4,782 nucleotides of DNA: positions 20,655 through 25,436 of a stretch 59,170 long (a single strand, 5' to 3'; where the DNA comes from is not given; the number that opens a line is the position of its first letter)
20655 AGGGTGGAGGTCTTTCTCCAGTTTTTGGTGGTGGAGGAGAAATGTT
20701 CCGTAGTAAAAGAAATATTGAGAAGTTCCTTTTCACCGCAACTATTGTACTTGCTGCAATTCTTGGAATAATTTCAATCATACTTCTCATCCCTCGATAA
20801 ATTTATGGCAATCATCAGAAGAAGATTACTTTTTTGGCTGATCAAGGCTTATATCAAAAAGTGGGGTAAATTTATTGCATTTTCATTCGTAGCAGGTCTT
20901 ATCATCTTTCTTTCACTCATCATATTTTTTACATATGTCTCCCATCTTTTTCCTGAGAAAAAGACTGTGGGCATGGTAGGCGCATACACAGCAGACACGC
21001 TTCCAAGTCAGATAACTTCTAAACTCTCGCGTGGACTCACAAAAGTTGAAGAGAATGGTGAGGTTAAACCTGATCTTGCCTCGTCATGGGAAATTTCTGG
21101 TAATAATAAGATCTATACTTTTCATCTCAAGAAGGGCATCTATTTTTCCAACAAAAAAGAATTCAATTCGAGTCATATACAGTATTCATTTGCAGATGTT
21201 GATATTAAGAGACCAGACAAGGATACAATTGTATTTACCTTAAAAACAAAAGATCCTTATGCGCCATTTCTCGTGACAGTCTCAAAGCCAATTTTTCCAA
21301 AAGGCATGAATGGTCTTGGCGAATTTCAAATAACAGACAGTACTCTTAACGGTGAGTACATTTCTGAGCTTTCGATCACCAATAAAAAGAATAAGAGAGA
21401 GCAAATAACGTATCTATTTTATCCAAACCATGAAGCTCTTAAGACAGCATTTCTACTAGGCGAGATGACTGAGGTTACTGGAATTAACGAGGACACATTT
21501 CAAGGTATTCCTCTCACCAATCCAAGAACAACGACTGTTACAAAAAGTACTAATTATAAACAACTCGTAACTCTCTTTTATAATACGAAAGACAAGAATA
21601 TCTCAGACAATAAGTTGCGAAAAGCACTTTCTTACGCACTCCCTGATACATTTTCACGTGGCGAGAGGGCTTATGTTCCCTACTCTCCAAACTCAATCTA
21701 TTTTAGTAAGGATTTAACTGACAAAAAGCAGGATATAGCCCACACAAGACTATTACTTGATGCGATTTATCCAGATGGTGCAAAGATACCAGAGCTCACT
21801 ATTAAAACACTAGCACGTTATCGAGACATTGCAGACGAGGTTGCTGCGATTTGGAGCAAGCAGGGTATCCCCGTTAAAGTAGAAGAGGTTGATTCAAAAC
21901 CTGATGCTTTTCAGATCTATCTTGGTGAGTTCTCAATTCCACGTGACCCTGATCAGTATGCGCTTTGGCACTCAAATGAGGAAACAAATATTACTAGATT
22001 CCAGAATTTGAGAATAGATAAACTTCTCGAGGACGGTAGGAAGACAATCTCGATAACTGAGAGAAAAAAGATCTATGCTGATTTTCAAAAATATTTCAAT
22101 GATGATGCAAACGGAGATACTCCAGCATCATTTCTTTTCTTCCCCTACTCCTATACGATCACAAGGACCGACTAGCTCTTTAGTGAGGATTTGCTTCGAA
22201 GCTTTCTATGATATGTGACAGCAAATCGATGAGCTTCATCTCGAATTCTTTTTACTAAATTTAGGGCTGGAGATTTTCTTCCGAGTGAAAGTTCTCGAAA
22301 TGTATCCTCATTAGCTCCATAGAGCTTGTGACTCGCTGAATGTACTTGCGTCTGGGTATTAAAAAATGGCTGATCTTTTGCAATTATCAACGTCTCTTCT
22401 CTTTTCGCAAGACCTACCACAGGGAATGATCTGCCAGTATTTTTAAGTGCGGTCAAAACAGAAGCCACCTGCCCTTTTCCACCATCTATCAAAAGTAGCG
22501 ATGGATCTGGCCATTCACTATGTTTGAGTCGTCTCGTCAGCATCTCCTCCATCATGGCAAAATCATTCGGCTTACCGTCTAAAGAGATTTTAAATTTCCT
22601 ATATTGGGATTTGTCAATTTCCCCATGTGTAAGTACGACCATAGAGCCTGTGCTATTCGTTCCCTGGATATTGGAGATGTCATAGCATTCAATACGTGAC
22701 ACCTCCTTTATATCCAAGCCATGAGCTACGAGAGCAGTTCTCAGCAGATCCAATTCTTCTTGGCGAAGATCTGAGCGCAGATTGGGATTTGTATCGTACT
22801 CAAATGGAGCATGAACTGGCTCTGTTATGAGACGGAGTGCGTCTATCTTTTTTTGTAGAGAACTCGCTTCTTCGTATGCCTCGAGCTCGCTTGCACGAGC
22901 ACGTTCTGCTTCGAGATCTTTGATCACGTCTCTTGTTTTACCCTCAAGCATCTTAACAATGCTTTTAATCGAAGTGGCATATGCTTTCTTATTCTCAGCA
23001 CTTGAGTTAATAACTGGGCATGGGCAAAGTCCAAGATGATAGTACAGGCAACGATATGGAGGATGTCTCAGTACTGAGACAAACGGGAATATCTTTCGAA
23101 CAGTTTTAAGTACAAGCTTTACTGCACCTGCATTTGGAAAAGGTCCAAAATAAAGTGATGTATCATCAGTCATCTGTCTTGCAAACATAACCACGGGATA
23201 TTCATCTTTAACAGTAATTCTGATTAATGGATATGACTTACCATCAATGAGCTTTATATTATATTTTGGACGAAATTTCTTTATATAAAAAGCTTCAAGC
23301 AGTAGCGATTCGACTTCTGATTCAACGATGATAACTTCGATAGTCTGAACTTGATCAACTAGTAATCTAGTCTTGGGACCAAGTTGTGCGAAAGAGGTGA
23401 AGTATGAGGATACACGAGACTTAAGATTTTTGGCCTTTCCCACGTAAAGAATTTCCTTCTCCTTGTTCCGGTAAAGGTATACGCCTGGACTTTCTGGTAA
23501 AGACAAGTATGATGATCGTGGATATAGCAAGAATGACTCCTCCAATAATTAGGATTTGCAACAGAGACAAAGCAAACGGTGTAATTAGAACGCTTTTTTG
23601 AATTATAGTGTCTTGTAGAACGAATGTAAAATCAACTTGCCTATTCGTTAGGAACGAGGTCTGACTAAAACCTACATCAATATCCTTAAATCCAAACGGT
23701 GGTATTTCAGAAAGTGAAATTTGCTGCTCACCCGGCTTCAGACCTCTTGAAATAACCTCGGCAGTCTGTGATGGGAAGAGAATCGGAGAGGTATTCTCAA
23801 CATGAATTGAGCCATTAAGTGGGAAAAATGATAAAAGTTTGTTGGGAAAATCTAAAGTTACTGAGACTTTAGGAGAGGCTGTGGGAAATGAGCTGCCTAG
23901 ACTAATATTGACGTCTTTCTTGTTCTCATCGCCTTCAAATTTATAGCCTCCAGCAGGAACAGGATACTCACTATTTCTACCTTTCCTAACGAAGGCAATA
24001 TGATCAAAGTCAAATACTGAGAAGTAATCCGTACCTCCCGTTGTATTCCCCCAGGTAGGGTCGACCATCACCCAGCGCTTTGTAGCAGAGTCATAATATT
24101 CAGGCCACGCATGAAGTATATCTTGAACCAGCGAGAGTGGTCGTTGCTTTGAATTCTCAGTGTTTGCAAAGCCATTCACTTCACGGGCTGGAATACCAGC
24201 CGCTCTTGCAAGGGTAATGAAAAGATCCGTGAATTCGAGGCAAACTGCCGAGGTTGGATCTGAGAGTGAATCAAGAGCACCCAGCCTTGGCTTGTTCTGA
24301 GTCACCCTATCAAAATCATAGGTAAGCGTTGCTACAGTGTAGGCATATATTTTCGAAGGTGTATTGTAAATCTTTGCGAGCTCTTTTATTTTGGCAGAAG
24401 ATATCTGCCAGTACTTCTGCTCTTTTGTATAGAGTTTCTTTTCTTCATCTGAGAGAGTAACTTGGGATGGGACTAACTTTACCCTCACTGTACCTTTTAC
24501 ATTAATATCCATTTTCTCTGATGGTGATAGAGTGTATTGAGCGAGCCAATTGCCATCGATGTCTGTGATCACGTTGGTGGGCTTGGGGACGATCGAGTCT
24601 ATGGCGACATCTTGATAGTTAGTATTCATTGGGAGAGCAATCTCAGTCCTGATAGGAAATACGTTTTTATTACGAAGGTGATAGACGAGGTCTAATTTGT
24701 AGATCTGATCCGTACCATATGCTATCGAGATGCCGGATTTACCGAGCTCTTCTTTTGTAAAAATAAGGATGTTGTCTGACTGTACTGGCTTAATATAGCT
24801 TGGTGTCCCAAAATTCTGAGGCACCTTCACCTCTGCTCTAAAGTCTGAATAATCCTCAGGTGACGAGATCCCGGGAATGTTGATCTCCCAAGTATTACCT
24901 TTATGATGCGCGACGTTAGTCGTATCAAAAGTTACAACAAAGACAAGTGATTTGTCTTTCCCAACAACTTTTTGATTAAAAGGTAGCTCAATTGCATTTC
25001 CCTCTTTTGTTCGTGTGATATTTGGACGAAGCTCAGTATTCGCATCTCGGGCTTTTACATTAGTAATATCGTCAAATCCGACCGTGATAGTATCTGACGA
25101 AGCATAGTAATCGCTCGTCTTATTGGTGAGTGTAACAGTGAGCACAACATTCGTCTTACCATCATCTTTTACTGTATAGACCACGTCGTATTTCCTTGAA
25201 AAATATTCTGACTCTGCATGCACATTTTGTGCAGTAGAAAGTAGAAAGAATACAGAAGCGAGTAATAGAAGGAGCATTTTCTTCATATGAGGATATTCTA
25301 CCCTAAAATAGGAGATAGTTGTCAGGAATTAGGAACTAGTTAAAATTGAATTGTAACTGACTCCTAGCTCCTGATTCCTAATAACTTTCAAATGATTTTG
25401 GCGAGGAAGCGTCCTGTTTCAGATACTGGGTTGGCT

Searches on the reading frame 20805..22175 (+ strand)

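Call 29: search_protein_families(library=ncbifam, proteins=[window:20805-22175:+], max_evalue=0.00001)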
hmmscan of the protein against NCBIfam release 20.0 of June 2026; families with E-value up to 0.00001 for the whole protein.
window:20805-22175:+ (456 aa): 7 families
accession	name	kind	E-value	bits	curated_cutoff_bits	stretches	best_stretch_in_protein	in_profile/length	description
NF045467.1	Opp4A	equivalog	4.3e-20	71.5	650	1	361-434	444-519/556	oligopeptide ABC transporter substrate-binding protein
TIGR02294.1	nickel_nikA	equivalog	7.8e-14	51.1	393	1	72-133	33-94/501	nickel ABC transporter substrate-binding protein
NF045468.1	Opp5A_nikA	equivalog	2.4e-09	36.2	600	1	77-130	47-99/488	nickel ABC transporter substrate-binding protein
NF047575.1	opine_bind_CntA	exception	4e-08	32.3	800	1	86-131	76-121/535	staphylopine-dependent metal ABC transporter substrate-binding lipoprotein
NF043070.1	DppA_dipep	equivalog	1.1e-07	30.8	1005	1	84-124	71-111/535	dipeptide ABC transporter periplasmic-binding protein DppA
NF011684.0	PRK15104.1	equivalog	1.7e-06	27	947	0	68-130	63-124/543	oligopeptide ABC transporter substrate-binding protein OppA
NF007287.0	PRK09755.1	equivalog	2.4e-06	26.7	1098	0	67-121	56-110/535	ABC transporter substrate-binding protein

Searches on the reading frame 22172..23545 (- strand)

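Call 103: search_protein_families(library=pfam, proteins=[window:22172-23545:-], max_evalue=0.001)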
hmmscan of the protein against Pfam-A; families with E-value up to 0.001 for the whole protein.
window:22172-23545:- (457 aa): 2 families
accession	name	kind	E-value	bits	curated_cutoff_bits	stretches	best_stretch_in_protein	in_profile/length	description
PF08459.17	UvrC_RNaseH_dom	-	2.2e-45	154.8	22.3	1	279-443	6-159/159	UvrC RNAse H endonuclease domain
PF01541.30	GIY-YIG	-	7.8e-11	42.6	22.6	1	20-96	2-78/78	GIY-YIG catalytic domain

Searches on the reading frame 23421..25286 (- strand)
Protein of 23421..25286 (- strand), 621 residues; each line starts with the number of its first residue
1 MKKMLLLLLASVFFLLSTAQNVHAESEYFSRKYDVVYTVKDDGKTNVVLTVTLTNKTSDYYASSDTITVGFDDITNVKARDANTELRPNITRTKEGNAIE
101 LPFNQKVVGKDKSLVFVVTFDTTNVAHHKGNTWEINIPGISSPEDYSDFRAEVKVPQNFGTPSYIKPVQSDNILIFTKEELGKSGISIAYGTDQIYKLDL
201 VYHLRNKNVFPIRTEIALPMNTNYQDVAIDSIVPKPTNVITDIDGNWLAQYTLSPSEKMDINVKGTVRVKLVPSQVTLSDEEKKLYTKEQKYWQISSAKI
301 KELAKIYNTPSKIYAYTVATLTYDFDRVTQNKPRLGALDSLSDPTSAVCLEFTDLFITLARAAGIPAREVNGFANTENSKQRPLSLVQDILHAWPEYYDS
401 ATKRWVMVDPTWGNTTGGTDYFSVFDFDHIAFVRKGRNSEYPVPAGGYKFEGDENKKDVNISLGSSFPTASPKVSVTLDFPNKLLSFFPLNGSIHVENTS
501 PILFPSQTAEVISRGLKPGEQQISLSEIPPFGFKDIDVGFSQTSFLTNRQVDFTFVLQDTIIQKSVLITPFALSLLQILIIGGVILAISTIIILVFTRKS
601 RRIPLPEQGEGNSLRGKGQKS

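Call 29: search_protein_families(library=ncbifam, proteins=[window:23421-25286:-], max_evalue=0.00001)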
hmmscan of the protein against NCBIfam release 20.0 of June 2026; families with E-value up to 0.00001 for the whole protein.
window:23421-25286:- (621 aa): 0 families

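Call 103: search_protein_families(library=pfam, proteins=[window:23421-25286:-], max_evalue=0.001)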
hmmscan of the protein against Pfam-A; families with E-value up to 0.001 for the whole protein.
window:23421-25286:- (621 aa): 1 family
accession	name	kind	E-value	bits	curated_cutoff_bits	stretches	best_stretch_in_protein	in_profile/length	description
PF01841.26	Transglut_core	-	5e-15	56.2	23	1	307-410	15-108/108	Transglutaminase-like superfamily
